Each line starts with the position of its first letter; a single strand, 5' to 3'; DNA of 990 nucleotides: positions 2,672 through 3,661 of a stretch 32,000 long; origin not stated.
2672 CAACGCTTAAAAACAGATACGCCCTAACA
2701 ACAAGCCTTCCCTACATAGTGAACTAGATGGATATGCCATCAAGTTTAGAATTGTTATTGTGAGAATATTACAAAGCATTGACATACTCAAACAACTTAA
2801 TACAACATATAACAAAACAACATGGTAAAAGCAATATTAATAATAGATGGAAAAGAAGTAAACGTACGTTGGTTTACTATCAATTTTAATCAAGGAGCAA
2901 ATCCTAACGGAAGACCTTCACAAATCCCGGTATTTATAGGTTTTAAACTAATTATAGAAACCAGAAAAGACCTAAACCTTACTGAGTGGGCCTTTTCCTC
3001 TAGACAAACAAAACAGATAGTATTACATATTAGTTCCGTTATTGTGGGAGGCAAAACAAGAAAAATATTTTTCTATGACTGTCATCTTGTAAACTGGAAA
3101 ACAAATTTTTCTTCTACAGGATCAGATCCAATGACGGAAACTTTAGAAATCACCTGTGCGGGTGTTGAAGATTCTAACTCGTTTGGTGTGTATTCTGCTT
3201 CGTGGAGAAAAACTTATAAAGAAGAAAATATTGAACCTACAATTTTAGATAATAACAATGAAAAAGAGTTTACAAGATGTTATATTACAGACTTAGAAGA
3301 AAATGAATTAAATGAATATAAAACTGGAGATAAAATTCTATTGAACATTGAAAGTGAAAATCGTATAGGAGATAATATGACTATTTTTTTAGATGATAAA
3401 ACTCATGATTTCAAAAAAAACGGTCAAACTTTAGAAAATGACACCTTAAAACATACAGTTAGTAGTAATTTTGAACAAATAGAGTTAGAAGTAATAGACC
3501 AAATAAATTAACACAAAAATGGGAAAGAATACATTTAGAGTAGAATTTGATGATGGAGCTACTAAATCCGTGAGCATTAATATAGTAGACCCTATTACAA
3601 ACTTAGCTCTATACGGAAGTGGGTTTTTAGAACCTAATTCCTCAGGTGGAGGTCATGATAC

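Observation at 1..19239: Hcp(TssD)-anchored polymorphic toxin/immunity island with six toxin types and several orphan modules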

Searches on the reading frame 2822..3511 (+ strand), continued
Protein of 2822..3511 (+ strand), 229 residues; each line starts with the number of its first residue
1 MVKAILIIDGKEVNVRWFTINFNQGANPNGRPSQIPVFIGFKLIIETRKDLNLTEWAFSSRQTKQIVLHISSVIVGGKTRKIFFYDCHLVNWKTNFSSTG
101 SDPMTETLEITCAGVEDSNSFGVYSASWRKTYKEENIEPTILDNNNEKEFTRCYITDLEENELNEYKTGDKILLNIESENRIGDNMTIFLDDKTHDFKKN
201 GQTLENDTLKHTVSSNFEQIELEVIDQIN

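Call 72: find_homologous_proteins(query=A6, max_evalue=1e-30)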
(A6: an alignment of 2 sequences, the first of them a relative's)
Query A6 (2 sequences) (443 aa, profile of the alignment): 6083 proteins with E <= 1e-30 among 8000 candidates; the best 120 are listed.
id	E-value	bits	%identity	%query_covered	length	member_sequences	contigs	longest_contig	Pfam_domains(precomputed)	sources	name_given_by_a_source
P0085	3.3e-282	954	59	99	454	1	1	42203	PF17541.8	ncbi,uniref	ncbi:DUF5458 family protein [Bernardetia sp. MNP-M8]|uniref:DUF5458 family protein n=1 Tax=Bernardet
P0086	8.0e-280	946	59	99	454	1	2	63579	PF17541.8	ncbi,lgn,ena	-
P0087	3.5e-279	944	59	99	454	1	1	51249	PF17541.8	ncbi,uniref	ncbi:DUF5458 family protein (plasmid) [Bernardetia sp. Wsw4-3y2]|uniref:DUF5458 family protein n=1 T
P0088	5.3e-279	944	59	99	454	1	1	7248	PF17541.8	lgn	-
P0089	1.3e-276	936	59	99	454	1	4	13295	PF17541.8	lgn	-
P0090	1.4e-274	929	59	98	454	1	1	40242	PF17541.8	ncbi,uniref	ncbi:DUF5458 family protein (plasmid) [Bernardetia sp. OM2101]|uniref:DUF5458 family protein n=1 Tax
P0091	1.9e-274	929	59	99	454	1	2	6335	PF17541.8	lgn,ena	-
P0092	2.2e-271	918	59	98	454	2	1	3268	PF17541.8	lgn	-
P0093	7.5e-270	913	59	98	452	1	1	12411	PF17541.8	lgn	-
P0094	1.1e-269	913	59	99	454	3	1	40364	PF17541.8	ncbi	-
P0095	1.7e-268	909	59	98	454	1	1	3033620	PF17541.8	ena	-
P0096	9.0e-268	907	92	100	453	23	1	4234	PF17541.8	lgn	-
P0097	7.4e-263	890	59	98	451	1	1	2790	PF17541.8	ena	-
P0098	4.6e-261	884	88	100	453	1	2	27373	PF17541.8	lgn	-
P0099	1.6e-260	883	89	99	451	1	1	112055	PF17541.8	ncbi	-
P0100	2.2e-259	879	87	100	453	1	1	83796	PF17541.8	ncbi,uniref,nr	ncbi:DUF5458 family protein [Aquimarina algiphila]|uniref:DUF5458 family protein n=1 Tax=Aquimarina 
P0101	3.8e-259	878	86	100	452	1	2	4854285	PF17541.8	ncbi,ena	ncbi:DUF5458 family protein [Aquimarina rhabdastrellae]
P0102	5.0e-259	878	87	100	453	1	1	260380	PF17541.8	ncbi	-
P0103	1.2e-258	876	84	99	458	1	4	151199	PF17541.8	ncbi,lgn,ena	-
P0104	1.2e-257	873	87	100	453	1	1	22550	PF17541.8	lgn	-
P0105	2.4e-255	866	86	99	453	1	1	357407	PF17541.8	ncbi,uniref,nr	ncbi:DUF5458 family protein [Tamlana sp. I1]|uniref:DUF5458 family protein n=1 Tax=Tamlana sp. I1 Ta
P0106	1.0e-254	864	67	99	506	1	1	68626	PF17541.8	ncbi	-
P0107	1.0e-254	863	87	98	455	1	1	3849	PF17541.8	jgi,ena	-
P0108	2.2e-254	862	85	100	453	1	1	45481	PF17541.8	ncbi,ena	-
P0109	2.4e-254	862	87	97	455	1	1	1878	PF17541.8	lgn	-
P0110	2.8e-254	862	86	100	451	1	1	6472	PF17541.8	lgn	-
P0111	2.9e-254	862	86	100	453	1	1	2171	PF17541.8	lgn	-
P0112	1.4e-252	856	85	98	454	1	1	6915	PF17541.8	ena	-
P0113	7.5e-252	854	84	99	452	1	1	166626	PF17541.8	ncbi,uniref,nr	ncbi:type VI secretion system contractile sheath protein TssC [Flavivirga aquatica]|uniref:Type VI s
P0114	1.3e-251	853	84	100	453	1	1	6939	PF17541.8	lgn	-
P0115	2.6e-251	852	58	99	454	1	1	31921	PF17541.8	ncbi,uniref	ncbi:DUF5458 family protein [Rapidithrix thailandica]|uniref:DUF5458 family protein n=1 Tax=Rapidith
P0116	3.0e-251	852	86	97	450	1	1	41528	PF17541.8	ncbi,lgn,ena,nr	ncbi:MAG: DUF5458 family protein [Flavobacteriaceae bacterium]|nr:DUF5458 family protein [Flavobacte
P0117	8.7e-251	851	84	98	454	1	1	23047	PF17541.8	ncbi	-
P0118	4.7e-250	848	83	99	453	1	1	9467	PF17541.8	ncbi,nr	ncbi:MAG: DUF5458 family protein [Bacteroidales bacterium]|nr:DUF5458 family protein [Bacteroidales 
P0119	5.0e-250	848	86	97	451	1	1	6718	PF17541.8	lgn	-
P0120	5.4e-249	845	83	99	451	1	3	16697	PF17541.8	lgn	-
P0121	2.3e-248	843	84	99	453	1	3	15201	PF17541.8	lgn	-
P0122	3.5e-248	842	85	97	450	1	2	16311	PF17541.8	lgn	-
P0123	5.1e-248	841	80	100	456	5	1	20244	PF17541.8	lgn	-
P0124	9.8e-248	840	85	98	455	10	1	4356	PF17541.8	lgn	-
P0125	1.9e-247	840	83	97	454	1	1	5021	PF17541.8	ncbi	-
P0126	2.9e-247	839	83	97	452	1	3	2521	PF17541.8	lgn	-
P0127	3.4e-247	839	82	99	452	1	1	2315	PF17541.8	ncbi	-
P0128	6.7e-247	838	82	99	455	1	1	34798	PF17541.8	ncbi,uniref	ncbi:DUF5458 family protein [Tenacibaculum maritimum]|uniref:DUF5458 family protein n=1 Tax=Tenaciba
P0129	7.7e-247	838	83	99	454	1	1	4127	PF17541.8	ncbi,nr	ncbi:MAG: DUF5458 family protein [Crocinitomicaceae bacterium]|nr:DUF5458 family protein [Crocinitom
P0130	1.6e-246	836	82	99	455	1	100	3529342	PF17541.8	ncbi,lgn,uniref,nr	ncbi:DUF5458 family protein [Tenacibaculum maritimum]|uniref:Type VI secretion system contractile sh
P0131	1.7e-246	836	81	100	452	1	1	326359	PF17541.8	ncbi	-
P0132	1.7e-246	836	82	98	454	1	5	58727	PF17541.8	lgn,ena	-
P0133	2.2e-246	836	83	98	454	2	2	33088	PF17541.8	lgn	-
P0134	2.3e-246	836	81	100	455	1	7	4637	PF17541.8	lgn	-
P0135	3.4e-246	835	81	99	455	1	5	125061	PF17541.8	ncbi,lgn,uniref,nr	ncbi:DUF5458 family protein [Tenacibaculum maritimum]|uniref:DUF5458 family protein n=1 Tax=Tenaciba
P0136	3.4e-246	835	82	98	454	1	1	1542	PF17541.8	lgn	-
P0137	3.9e-246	835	83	98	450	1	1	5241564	PF17541.8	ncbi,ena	-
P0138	4.1e-246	835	81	99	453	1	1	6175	PF17541.8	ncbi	-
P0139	6.1e-246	835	82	98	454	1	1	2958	PF17541.8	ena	-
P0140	7.6e-246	834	84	98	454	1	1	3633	PF17541.8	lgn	-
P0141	9.0e-246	834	82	98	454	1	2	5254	PF17541.8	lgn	-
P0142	1.1e-245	834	83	95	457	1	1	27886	PF17541.8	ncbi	-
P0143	1.6e-245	833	81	99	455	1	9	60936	PF17541.8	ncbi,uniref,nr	ncbi:DUF5458 family protein [Tenacibaculum maritimum]|uniref:DUF5458 family protein n=1 Tax=Tenaciba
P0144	3.3e-245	832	83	98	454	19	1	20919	PF17541.8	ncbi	-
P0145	3.5e-245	832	81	99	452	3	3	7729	PF17541.8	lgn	-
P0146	4.5e-245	832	80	99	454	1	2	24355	PF17541.8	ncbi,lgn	ncbi:MAG: DUF5458 family protein [Polaribacter sp.]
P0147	4.8e-245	832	81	99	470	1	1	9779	PF17541.8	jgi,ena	jgi:hypothetical protein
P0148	5.3e-245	831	80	98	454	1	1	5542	PF17541.8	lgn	-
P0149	6.2e-245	831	60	99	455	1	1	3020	PF17541.8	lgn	-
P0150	1.3e-244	830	84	96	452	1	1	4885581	PF17541.8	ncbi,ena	-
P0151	1.3e-244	830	81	99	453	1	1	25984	PF17541.8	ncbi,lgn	-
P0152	1.7e-244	830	80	100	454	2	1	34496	PF17541.8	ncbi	-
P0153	1.9e-244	830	81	99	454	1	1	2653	PF17541.8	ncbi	-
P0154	1.9e-244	830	81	96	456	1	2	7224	PF17541.8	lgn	-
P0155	2.0e-244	830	81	98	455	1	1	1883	PF17541.8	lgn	-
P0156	3.1e-244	829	80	100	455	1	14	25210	PF17541.8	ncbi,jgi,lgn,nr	ncbi:MAG: DUF5458 family protein [Prolixibacteraceae bacterium]|jgi:hypothetical protein|nr:DUF5458 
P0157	3.2e-244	829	82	97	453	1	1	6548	PF17541.8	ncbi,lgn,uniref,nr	ncbi:type VI secretion system contractile sheath protein TssC [Ornithobacterium rhinotracheale]|unir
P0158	3.2e-244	829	82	96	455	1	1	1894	PF17541.8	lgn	-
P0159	3.4e-244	829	81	96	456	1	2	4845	PF17541.8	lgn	-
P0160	5.3e-244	828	81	96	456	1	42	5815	PF17541.8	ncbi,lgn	-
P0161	1.2e-243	827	82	98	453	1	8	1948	PF17541.8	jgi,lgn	jgi:hypothetical protein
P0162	7.4e-243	824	81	95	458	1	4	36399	PF17541.8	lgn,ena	-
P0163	8.9e-243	824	82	98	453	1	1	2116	PF17541.8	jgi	jgi:hypothetical protein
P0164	9.8e-243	824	80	99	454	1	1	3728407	PF17541.8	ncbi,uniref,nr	ncbi:DUF5458 family protein [Flagellimonas marinaquae]|uniref:DUF5458 family protein n=1 Tax=Flagell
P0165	1.1e-242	824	58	100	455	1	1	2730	PF17541.8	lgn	-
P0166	1.2e-242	824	83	98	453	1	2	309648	PF17541.8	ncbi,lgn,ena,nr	ncbi:MAG: type VI secretion system contractile sheath protein TssC [Crocinitomicaceae bacterium]|nr:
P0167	1.3e-242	824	60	97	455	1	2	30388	PF17541.8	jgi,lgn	jgi:hypothetical protein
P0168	1.3e-242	824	60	97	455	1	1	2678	PF17541.8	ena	-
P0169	1.6e-242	823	60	100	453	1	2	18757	PF17541.8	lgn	-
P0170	2.0e-242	823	83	98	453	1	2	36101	PF17541.8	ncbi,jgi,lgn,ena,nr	ncbi:MAG: type VI secretion system contractile sheath protein TssC [Fluviicola sp.]|nr:MAG: type VI 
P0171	2.1e-242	823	61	98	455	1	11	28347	PF17541.8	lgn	-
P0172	2.1e-242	823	60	100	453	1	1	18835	PF17541.8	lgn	-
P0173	2.5e-242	823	79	99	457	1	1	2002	PF17541.8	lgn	-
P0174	2.6e-242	823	83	98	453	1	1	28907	PF17541.8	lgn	-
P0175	2.8e-242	823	61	97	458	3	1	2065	PF17541.8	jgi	-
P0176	2.8e-242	822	60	98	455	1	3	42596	PF17541.8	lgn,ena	-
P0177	2.9e-242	822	61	97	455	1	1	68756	PF17541.8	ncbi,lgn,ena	-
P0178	2.9e-242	822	80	99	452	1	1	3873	PF17541.8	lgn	-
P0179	3.1e-242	822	60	98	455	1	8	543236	PF17541.8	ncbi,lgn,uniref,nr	ncbi:DUF5458 family protein [Flavobacterium terrae]|uniref:Type VI secretion system contractile shea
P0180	3.3e-242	822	59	99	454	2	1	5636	PF17541.8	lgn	-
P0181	3.3e-242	822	60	98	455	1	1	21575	PF17541.8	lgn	-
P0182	3.8e-242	822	83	98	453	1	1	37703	PF17541.8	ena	-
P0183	3.9e-242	822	61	97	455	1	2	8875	PF17541.8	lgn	-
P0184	4.7e-242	822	83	99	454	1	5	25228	PF17541.8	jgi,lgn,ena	-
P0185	5.0e-242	822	60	98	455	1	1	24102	PF17541.8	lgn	-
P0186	5.8e-242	821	80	99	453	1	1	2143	PF17541.8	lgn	-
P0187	6.0e-242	821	60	98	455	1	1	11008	PF17541.8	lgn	-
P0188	6.0e-242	821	60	97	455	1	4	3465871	PF17541.8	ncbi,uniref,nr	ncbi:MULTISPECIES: DUF5458 family protein [Flavobacterium]|uniref:DUF5458 family protein n=1 Tax=Fla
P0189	6.7e-242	821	60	98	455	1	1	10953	PF17541.8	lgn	-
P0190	6.9e-242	821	81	97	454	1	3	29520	PF17541.8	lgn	-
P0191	7.4e-242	821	61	97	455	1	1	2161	PF17541.8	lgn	-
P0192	1.1e-241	821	80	97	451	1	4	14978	PF17541.8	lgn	-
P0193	1.1e-241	821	60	97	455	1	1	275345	PF17541.8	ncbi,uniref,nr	ncbi:DUF5458 family protein [Flavobacterium amniphilum]|uniref:DUF5458 family protein n=1 Tax=Flavob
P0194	1.2e-241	820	60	98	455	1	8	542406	PF17541.8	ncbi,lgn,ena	-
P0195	1.2e-241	820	60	98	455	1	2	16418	PF17541.8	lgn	-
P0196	1.2e-241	820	78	100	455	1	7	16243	PF17541.8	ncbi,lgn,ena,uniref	ncbi:DUF5458 family protein [Cellulophaga fucicola]|uniref:DUF5458 family protein n=1 Tax=Cellulopha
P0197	1.2e-241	820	81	97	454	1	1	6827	PF17541.8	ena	-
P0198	1.3e-241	820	60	97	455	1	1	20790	PF17541.8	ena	-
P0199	1.4e-241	820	60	97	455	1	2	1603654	PF17541.8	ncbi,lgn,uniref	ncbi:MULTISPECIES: DUF5458 family protein [unclassified Flavobacterium]|uniref:DUF5458 family protei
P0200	1.4e-241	820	81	97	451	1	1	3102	PF17541.8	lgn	-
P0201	1.5e-241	820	79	97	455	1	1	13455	PF17541.8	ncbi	-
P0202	1.5e-241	820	61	97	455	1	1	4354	PF17541.8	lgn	-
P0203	1.9e-241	820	59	99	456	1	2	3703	PF17541.8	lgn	-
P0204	2.0e-241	820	61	97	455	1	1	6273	PF17541.8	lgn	-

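Call 101: predict_structure(alignment_id=A8)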
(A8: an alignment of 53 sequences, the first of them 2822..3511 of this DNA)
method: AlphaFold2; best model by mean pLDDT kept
length: 229 residues; sequences in the alignment: 53
mean_pLDDT: 84.6   pTM: 0.54
mean pLDDT of the five models: 84.6, 83.2, 81.2, 79.5, 77.9
residues with pLDDT >= 90: 88; 70-90: 120; 50-70: 12; < 50: 9
segments of 3 or more residues with pLDDT < 50: 137-145
pLDDT, mean of each block of 10 residues (from residue 1): 90 94 84 80 92 89 92 80 93 82 89 89 78 60 59 89 85 90 87 84 85 90 84
secondary structure, 60 per line:
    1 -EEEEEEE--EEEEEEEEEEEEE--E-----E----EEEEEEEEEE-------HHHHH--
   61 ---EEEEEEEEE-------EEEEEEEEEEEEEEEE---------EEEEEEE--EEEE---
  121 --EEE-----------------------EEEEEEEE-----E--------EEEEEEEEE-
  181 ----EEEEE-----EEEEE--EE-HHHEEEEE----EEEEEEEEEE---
elements in order: E2-8 E11-23 E37-46 H54-58 E64-72 E80-95 E105-111 E114-117 E123-125 E149-156 E171-179 E185-189 E195-199 E208-212 E217-226

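Call 104: fold_search(model_id=the predicted structure, library=pdb)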
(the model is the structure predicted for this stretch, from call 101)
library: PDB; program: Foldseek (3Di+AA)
matches with E <= 10: 467; with E <= 0.001: 50
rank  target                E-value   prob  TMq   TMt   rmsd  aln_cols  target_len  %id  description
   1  8gra_B                3.7e-08  1.00  0.48  0.83   2.7       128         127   18  Structure of Type VI secretion system cargo delivery vehicle Hcp-VgrG-PAAR (released 2023-07-12)
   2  8gra_A                8.6e-08  1.00  0.47  0.81   4.0       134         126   16  Structure of Type VI secretion system cargo delivery vehicle Hcp-VgrG-PAAR (released 2023-07-12)
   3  6bdc                  2.7e-07  1.00  0.47  0.84   2.6       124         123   21  Structure of Hcp1 from Flavobacterium johnsoniae (released 2017-12-27)
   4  7yw0_A                7.3e-07  1.00  0.45  0.81   2.9       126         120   17  Bacteroides fragilis Hcp5 (released 2023-08-30)
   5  7yw0_B                6.0e-06  1.00  0.45  0.82   2.8       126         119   17  Bacteroides fragilis Hcp5 (released 2023-08-30)
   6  4ksr_A                9.4e-06  1.00  0.42  0.20   3.1       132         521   17  Crystal Structure of the Vibrio cholerae ATPase GspE Hexamer (released 2013-09-04)
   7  1y12_C                1.3e-05  1.00  0.43  0.59   3.2       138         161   17  Structure of a hemolysin-coregulated protein from Pseudomonas aeruginosa (released 2005-01-25)
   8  1y12_A                1.5e-05  1.00  0.43  0.59   3.1       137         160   18  Structure of a hemolysin-coregulated protein from Pseudomonas aeruginosa (released 2005-01-25)
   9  1y12_B                1.6e-05  1.00  0.43  0.61   3.0       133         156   18  Structure of a hemolysin-coregulated protein from Pseudomonas aeruginosa (released 2005-01-25)
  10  6a2v_B                2.1e-05  1.00  0.43  0.59   4.5       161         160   11  Crystal structure of Hcp protein (released 2018-09-19)
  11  4tv4_A                2.6e-05  1.00  0.41  0.63   2.5       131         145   17  Crystal structure of a Putative uncharacterized protein from Burkholderia pseudomallei (released 2014-07-30)
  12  6a2v_A                3.0e-05  1.00  0.43  0.56   5.3       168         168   14  Crystal structure of Hcp protein (released 2018-09-19)
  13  8yun_D                4.4e-05  1.00  0.41  0.64   2.5       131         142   17  The crystal structure of HNBP001-HCP (released 2025-07-02)
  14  5xhh_A                4.6e-05  1.00  0.43  0.64   5.5       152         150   17  crystal structure of Hcp1 from Salmonella typhimurium (released 2018-03-07)
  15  7fcf_E                6.9e-05  1.00  0.41  0.63   4.8       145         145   13  Crystal structure of T6SS Hcp protein (released 2022-07-20)
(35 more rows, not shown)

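Call 106: search_protein_families(library=pfam, max_evalue=5, proteins=[L027:984-1781:+, L004:10698-12782:+, L032:33674-35458:+, L014:6681-8288:+])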
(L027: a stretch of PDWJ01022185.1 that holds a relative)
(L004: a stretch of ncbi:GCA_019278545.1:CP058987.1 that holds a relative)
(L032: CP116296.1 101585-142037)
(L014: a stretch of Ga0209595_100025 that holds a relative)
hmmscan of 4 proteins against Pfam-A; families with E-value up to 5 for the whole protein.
L027:984-1781:+ (265 aa): 1 family
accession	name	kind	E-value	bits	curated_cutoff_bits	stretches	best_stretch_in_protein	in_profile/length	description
PF16661.11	Lactamase_B_6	-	0.086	12.6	27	1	174-241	47-117/193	Metallo-beta-lactamase superfamily domain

L004:10698-12782:+ (694 aa): 5 families
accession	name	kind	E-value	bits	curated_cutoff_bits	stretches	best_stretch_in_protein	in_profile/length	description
PF00413.30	Peptidase_M10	-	0.0036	17.6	24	1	453-487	102-128/159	Matrixin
PF13688.12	Reprolysin_5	-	0.054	14.1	27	1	464-489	138-163/196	Metallo-peptidase family M12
PF13582.12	Reprolysin_3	-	0.087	13.8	22.4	1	457-483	107-122/123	Metallo-peptidase family M12B Reprolysin-like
PF07308.18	DUF1456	-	0.18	12.5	27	1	267-298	23-54/68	Protein of unknown function (DUF1456)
PF09784.14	L31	-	0.89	10.4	22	1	608-654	34-80/102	Mitochondrial ribosomal protein L31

L032:33674-35458:+ (594 aa): 1 family
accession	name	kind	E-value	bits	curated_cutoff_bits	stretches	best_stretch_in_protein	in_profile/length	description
PF01470.22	Peptidase_C15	-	0.0088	16.5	22.7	1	354-564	1-170/204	Pyroglutamyl peptidase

L014:6681-8288:+ (535 aa): 9 families
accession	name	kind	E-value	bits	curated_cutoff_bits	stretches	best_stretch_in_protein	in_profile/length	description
PF00413.30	Peptidase_M10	-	0.0009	19.6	24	1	323-401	102-126/159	Matrixin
PF13583.11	Reprolysin_4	-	0.00099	19.3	22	1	372-402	125-154/203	Metallo-peptidase family M12B Reprolysin-like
PF13688.12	Reprolysin_5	-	0.0016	19.2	27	1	382-405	140-163/196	Metallo-peptidase family M12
PF05572.19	Peptidase_M43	-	0.0023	18.3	23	1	383-414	68-104/152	Pregnancy-associated plasma protein-A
PF13582.12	Reprolysin_3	-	0.0056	17.6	22.4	1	380-400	107-123/123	Metallo-peptidase family M12B Reprolysin-like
PF01270.23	Glyco_hydro_8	-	0.015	14.8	24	1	48-135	218-305/341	Glycosyl hydrolases family 8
PF05852.16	DUF848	-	0.53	10.8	25.3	1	422-499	49-122/145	Gammaherpesvirus protein of unknown function (DUF848)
PF09429.15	Wbp11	-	1.5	9.7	24.3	1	442-478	42-78/78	WW domain binding protein 11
PF17358.7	DUF5384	-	1.6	9.3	25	1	425-514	15-100/145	Family of unknown function (DUF5384)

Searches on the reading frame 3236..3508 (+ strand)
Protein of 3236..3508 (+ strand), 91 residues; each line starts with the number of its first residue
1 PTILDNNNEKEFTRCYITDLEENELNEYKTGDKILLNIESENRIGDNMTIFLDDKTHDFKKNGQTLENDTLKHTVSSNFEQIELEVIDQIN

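Call 106: search_protein_families(library=pfam, max_evalue=5, proteins=[window:3236-3508:+])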
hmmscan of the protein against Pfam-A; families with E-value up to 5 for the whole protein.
window:3236-3508:+ (91 aa): 1 family
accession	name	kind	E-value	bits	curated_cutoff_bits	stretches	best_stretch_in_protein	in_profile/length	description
PF00091.31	Tubulin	-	0.091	13.5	33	1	5-45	36-80/190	Tubulin/FtsZ family, GTPase domain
